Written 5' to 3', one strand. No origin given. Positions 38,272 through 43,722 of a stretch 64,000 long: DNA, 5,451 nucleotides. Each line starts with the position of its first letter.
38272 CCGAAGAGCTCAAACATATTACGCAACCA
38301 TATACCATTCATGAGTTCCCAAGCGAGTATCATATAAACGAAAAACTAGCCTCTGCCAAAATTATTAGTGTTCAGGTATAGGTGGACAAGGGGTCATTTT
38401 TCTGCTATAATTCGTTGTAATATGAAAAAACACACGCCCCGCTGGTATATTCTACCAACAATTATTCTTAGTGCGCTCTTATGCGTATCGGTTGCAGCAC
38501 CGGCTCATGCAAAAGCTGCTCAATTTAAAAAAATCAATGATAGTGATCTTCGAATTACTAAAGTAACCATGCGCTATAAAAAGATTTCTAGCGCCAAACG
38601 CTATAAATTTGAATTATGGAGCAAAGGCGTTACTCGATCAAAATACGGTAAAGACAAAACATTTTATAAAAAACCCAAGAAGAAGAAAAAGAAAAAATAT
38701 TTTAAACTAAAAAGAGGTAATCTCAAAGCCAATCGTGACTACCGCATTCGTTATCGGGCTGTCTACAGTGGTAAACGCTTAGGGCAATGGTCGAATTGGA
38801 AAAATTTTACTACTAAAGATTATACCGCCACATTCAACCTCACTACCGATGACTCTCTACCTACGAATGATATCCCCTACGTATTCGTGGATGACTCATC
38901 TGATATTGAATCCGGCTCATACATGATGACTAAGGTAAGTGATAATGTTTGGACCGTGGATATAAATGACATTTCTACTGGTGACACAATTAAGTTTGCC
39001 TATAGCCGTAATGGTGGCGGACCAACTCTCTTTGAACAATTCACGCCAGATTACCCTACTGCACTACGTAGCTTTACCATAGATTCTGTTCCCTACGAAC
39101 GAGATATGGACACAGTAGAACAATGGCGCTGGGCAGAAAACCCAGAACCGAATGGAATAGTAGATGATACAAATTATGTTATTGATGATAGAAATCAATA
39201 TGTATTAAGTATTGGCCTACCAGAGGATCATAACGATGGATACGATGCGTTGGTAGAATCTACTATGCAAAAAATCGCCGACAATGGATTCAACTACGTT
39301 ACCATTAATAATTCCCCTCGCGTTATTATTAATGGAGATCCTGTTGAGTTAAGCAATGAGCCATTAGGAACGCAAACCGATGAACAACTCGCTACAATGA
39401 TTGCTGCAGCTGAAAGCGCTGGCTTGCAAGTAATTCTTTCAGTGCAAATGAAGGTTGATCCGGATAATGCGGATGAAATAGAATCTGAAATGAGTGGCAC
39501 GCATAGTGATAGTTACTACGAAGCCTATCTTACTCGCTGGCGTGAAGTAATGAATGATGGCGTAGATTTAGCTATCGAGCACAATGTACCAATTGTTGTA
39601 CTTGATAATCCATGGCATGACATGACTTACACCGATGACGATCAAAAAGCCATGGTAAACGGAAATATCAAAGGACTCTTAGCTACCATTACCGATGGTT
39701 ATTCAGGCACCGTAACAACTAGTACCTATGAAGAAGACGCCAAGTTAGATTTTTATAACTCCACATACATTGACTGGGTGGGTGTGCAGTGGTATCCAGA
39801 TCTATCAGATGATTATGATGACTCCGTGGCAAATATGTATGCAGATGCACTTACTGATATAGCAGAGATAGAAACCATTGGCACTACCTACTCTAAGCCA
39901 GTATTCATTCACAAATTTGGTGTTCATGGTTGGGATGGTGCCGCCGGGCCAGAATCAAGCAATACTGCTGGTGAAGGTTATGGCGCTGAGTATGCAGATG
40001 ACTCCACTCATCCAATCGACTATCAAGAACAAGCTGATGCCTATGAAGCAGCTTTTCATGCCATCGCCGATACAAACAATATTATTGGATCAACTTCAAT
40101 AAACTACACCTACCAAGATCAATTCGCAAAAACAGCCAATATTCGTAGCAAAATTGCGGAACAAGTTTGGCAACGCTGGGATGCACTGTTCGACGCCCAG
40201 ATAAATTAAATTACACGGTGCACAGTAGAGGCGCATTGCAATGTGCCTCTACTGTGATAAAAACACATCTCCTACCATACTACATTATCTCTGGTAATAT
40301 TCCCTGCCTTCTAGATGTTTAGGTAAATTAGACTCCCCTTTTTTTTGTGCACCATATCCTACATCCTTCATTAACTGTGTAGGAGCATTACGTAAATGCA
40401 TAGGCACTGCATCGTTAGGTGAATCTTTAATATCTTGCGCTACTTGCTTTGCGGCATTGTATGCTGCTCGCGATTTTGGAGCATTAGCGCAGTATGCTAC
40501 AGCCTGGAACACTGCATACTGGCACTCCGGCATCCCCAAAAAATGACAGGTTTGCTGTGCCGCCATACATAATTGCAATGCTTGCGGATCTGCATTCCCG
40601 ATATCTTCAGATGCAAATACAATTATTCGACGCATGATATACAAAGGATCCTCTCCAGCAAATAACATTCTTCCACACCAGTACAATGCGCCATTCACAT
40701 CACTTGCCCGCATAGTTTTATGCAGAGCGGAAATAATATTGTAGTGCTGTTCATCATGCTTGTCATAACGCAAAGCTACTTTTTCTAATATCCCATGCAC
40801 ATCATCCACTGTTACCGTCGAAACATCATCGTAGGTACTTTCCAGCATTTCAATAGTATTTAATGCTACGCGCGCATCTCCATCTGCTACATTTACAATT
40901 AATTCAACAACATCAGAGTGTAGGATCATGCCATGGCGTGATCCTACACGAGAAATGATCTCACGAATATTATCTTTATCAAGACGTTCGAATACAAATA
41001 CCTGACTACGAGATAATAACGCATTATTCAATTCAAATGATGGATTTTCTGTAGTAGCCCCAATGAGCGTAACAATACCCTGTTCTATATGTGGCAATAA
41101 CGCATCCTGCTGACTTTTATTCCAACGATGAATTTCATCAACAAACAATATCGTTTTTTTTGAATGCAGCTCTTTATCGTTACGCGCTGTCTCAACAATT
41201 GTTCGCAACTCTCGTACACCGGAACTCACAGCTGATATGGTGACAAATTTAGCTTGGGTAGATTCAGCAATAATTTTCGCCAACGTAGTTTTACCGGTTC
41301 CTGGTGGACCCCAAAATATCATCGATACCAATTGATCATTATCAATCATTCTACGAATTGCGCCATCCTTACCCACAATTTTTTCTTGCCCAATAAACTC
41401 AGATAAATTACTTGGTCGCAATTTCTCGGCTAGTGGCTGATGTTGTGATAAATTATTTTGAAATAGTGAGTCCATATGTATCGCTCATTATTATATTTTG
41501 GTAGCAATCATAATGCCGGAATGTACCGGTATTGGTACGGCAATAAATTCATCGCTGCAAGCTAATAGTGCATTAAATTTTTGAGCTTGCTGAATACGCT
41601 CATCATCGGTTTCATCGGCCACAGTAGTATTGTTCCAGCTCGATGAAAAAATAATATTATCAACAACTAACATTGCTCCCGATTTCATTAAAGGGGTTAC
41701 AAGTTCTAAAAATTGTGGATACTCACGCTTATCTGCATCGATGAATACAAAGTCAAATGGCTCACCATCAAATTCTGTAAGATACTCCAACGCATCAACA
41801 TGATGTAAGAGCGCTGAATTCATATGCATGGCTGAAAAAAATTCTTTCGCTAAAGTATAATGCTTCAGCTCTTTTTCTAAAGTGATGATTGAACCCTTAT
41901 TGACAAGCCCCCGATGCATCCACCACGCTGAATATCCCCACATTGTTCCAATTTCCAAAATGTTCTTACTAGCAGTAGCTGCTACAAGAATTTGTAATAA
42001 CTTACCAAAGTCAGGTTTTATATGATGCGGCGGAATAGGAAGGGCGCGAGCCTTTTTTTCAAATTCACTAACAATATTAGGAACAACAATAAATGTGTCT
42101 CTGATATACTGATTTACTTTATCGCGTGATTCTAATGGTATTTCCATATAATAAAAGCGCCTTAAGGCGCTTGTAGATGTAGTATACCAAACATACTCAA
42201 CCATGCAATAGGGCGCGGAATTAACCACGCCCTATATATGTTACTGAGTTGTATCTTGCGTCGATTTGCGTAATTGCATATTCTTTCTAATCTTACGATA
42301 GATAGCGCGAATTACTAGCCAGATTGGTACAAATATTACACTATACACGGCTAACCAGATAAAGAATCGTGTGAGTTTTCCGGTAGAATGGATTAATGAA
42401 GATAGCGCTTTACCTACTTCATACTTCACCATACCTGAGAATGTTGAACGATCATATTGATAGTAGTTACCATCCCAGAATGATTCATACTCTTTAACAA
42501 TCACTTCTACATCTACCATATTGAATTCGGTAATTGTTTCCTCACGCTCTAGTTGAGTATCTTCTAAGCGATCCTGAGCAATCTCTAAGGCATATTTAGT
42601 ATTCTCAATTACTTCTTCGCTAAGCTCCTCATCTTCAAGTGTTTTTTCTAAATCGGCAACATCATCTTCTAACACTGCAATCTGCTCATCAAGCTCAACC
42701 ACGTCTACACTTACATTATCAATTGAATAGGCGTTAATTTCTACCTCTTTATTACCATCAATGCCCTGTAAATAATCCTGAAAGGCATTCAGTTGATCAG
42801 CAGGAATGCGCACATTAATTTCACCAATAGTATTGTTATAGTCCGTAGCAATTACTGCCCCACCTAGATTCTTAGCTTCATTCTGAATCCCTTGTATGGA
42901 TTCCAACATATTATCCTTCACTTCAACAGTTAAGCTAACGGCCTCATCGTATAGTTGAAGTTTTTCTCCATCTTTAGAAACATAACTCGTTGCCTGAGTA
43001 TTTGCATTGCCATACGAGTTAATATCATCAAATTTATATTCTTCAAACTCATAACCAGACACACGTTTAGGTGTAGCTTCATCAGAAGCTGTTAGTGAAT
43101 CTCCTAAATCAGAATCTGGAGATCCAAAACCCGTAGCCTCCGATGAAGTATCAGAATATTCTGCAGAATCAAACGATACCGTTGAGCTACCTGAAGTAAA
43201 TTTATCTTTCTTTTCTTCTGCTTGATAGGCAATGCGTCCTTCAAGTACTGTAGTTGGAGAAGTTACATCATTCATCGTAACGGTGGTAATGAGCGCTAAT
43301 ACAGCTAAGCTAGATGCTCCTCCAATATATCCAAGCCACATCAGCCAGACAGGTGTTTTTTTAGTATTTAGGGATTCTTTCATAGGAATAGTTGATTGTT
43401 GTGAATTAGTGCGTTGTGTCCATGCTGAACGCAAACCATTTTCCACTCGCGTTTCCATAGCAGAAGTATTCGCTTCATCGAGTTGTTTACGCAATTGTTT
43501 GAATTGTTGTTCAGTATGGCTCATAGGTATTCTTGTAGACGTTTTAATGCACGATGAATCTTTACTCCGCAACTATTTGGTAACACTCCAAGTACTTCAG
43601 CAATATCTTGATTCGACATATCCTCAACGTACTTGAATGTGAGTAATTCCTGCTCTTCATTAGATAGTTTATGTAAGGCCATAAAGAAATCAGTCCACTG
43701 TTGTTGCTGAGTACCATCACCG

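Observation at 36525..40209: Family of four secreted proteins sharing a lysine-rich FN3-like module fused to different extracellular domains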

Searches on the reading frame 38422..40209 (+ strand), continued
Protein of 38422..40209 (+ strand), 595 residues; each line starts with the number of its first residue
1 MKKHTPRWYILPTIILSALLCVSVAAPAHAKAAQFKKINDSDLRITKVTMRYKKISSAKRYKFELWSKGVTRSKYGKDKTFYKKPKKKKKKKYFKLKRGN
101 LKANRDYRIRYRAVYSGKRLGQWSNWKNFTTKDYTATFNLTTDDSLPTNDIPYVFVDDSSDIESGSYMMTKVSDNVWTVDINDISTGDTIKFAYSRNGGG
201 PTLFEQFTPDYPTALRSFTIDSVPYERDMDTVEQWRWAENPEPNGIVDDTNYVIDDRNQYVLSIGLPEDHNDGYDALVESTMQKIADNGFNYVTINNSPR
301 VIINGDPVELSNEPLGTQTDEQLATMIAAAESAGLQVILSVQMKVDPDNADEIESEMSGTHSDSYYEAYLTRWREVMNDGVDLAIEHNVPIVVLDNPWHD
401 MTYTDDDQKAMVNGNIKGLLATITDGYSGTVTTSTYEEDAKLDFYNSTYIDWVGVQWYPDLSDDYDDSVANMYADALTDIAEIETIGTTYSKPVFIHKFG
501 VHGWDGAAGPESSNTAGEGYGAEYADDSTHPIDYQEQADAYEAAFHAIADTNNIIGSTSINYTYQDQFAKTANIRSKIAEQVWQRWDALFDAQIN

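Call 78: search_solved_structures(query=A1, max_evalue=1, show_alignments=2)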
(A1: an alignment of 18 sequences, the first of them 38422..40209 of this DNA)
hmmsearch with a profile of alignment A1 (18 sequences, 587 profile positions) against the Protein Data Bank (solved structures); distinct sequences matched with E-value up to 1: 3.
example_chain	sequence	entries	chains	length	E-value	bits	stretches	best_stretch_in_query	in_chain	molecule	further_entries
4cd6_A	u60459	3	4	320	0.037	15.6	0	267-330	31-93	ENDO-BETA-1,4-MANNANASE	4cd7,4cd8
3civ_A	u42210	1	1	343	0.048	15.3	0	267-330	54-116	Endo-beta-1,4-mannanase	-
5t7a_A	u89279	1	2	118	0.24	13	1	140-193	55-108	BH0236 protein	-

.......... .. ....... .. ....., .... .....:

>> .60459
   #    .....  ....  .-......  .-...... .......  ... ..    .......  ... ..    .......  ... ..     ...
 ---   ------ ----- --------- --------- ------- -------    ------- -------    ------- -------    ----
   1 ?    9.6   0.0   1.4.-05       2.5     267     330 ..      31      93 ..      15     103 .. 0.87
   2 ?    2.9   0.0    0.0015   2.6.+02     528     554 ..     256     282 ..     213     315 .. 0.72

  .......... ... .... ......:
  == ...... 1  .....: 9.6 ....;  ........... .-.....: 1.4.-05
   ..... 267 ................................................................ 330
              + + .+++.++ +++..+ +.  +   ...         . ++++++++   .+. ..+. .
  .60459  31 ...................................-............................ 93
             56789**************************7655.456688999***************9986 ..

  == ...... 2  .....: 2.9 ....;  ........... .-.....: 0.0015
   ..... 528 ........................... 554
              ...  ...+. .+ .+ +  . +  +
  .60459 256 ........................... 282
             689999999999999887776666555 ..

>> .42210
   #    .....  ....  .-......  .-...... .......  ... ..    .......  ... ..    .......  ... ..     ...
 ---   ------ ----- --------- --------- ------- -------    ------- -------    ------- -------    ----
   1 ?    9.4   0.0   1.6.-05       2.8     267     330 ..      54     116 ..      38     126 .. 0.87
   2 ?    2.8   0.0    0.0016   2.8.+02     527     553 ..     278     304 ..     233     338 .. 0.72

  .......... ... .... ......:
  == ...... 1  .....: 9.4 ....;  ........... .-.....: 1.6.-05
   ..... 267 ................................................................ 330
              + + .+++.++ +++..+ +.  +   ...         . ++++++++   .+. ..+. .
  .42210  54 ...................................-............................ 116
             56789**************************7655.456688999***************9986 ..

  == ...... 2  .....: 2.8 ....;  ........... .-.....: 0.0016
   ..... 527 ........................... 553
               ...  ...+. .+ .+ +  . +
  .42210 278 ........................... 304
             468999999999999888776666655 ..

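Call 81: find_encoding_contigs(protein=P0001, flank=10000, max_places=2)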
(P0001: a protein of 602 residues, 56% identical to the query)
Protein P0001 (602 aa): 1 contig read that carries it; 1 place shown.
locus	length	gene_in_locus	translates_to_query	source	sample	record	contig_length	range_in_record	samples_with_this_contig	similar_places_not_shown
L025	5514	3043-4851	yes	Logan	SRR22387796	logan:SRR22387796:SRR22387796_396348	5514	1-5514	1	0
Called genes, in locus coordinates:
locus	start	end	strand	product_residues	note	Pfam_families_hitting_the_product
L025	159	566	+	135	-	PF05198:IF3_N, PF00707:IF3_C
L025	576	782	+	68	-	-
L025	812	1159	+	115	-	PF00453:Ribosomal_L20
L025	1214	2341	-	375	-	-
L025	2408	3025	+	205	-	PF02527:GidB, PF13847:Methyltransf_31 (weak)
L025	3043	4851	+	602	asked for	-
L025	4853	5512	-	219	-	?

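Call 82: find_encoding_contigs(protein=P0007, flank=10000, max_places=2)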
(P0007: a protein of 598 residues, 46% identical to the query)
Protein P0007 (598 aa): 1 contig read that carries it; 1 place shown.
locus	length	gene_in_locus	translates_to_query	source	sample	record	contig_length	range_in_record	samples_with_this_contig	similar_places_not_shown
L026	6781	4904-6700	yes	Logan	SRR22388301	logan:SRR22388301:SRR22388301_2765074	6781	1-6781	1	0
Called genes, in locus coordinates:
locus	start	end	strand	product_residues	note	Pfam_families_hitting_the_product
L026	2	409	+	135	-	?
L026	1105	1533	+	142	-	PF05198:IF3_N, PF00707:IF3_C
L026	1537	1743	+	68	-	PF01632:Ribosomal_L35p (weak)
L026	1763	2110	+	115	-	PF00453:Ribosomal_L20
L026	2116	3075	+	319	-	PF14378:PAP2_3, PF01569:PAP2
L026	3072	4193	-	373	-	PF00041:fn3 (weak)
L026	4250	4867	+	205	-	PF02527:GidB, PF05175:MTS (weak), PF13847:Methyltransf_31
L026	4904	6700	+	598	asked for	PF22612:GH113 (weak)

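Call 84: search_protein_families(library=pfam, proteins=[L025:1214-2341:-, L026:3072-4193:-], max_evalue=0.1)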
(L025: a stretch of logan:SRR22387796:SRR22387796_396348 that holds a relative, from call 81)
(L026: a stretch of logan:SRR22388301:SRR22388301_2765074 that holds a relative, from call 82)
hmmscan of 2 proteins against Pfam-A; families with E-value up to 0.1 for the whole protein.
L025:1214-2341:- (375 aa): 3 families
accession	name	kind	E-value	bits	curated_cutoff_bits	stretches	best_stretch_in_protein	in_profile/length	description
PF00041.27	fn3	-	0.00026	21.6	25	1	185-258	15-80/84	Fibronectin type III domain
PF25788.1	Ig_Rha78A_N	-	0.0035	18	27.4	0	230-263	68-101/105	Rha78A-like, N-terminal immunoglobulin domain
PF16656.11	Pur_ac_phosph_N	-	0.012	16.6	30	1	202-260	29-90/93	Purple acid Phosphatase, N-terminal domain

L026:3072-4193:- (373 aa): 1 family
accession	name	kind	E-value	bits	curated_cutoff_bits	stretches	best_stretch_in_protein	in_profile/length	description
PF00041.27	fn3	-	4.7e-07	30.4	25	1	284-355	7-72/84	Fibronectin type III domain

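Call 90: find_encoding_contigs(protein=P0009, flank=10000, max_places=2)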
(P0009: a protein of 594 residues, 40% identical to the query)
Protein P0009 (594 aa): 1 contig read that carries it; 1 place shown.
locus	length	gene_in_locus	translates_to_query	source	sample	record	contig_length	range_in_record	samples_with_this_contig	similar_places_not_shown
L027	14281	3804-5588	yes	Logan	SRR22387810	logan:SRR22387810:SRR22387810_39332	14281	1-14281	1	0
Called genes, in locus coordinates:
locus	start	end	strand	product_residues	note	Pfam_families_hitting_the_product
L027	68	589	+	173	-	PF01668:SmpB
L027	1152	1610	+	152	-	PF05198:IF3_N, PF00707:IF3_C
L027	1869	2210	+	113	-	PF00453:Ribosomal_L20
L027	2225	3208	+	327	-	PF14378:PAP2_3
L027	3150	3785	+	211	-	PF02527:GidB, PF13847:Methyltransf_31 (weak)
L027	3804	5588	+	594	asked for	PF22612:GH113 (faint)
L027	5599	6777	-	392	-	PF05496:RuvB_N, PF00158:Sigma54_activat (faint), PF13604:AAA_30 (weak), PF01078:Mg_chelatase (faint), PF00004:AAA, PF07728:AAA_5 (weak), PF16193:AAA_assoc_2, PF12002:MgsA_C, +2 more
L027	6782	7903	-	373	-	-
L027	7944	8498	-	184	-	PF01596:Methyltransf_3, PF13578:Methyltransf_24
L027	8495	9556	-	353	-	PF04055:Radical_SAM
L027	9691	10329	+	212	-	PF05175:MTS (weak), PF24675:NpmA (weak), PF02390:Methyltransf_4, PF13847:Methyltransf_31, PF08241:Methyltransf_11 (faint), PF08242:Methyltransf_12, PF13649:Methyltransf_25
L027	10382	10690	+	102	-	PF06961:DUF1294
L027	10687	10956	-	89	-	-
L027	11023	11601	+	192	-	PF00717:Peptidase_S24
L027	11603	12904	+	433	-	PF00817:IMS, PF11799:IMS_C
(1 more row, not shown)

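Call 91: find_encoding_contigs(protein=P0011, flank=10000, max_places=2)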
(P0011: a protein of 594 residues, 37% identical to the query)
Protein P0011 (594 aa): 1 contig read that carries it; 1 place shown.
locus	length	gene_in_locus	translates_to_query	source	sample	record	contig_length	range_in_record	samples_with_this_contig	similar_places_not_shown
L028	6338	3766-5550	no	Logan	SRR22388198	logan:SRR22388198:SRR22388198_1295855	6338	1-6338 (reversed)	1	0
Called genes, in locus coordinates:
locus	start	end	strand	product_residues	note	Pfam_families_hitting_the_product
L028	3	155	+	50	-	?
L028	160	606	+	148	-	PF01668:SmpB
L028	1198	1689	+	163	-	PF05198:IF3_N, PF00707:IF3_C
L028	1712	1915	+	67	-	PF01632:Ribosomal_L35p (weak)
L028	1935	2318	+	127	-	PF00453:Ribosomal_L20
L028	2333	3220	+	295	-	PF14378:PAP2_3, PF01569:PAP2 (weak)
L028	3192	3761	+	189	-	PF02527:GidB, PF05175:MTS (weak), PF13847:Methyltransf_31, PF13649:Methyltransf_25 (weak)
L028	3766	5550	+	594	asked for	-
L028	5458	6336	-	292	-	?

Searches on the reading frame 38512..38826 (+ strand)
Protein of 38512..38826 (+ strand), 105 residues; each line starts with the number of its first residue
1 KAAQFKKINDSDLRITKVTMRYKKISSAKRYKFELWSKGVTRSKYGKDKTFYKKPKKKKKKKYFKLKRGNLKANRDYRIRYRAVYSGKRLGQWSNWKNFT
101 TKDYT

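Call 25: search_solved_structures(query=A2, max_evalue=10, show_alignments=2)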
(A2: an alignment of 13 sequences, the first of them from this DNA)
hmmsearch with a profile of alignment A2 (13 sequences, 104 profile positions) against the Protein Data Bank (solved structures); distinct sequences matched with E-value up to 10: 2.
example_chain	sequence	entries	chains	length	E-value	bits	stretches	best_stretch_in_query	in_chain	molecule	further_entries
2ic2_A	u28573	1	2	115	0.52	14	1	32-88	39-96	CG9211-PA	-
4qqv_A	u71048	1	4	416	0.91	13.2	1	42-97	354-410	Interleukin-3 receptor class 2 subunit beta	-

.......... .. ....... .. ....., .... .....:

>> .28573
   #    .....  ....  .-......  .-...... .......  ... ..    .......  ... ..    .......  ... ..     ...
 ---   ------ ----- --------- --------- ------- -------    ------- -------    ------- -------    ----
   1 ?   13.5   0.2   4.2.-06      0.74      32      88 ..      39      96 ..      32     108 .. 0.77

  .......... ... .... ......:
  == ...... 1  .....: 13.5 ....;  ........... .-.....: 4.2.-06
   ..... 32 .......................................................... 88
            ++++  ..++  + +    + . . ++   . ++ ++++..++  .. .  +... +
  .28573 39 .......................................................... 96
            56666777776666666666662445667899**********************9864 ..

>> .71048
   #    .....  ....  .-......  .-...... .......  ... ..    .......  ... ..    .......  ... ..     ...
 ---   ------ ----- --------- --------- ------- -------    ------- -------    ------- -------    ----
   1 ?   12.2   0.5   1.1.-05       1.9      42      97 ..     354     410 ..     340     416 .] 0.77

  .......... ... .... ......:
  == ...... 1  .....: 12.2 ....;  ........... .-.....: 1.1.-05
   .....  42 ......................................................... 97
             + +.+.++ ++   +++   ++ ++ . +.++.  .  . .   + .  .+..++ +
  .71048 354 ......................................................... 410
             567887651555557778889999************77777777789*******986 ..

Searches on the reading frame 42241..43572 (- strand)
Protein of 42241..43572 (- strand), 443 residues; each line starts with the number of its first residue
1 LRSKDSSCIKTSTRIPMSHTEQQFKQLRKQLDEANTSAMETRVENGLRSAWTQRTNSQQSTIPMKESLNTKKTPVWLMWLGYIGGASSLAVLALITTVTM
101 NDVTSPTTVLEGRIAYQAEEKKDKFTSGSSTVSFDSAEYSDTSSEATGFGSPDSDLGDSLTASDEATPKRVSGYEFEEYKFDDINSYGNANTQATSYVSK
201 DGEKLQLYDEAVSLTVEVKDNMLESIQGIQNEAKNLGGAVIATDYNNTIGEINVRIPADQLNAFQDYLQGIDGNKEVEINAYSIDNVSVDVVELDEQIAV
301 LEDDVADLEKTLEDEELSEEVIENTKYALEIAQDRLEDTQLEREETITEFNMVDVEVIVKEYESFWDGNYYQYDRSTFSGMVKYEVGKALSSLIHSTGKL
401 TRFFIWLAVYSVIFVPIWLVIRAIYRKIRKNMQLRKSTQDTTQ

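Call 48: search_protein_families(library=pfam, proteins=[window:42241-43572:-], max_evalue=0.001)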
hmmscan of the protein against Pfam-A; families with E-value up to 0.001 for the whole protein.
window:42241-43572:- (443 aa): 1 family
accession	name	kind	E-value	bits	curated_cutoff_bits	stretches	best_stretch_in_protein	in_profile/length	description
PF14257.11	DUF4349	-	2.2e-12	47.2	27.7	1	212-421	7-212/213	Domain of unknown function (DUF4349)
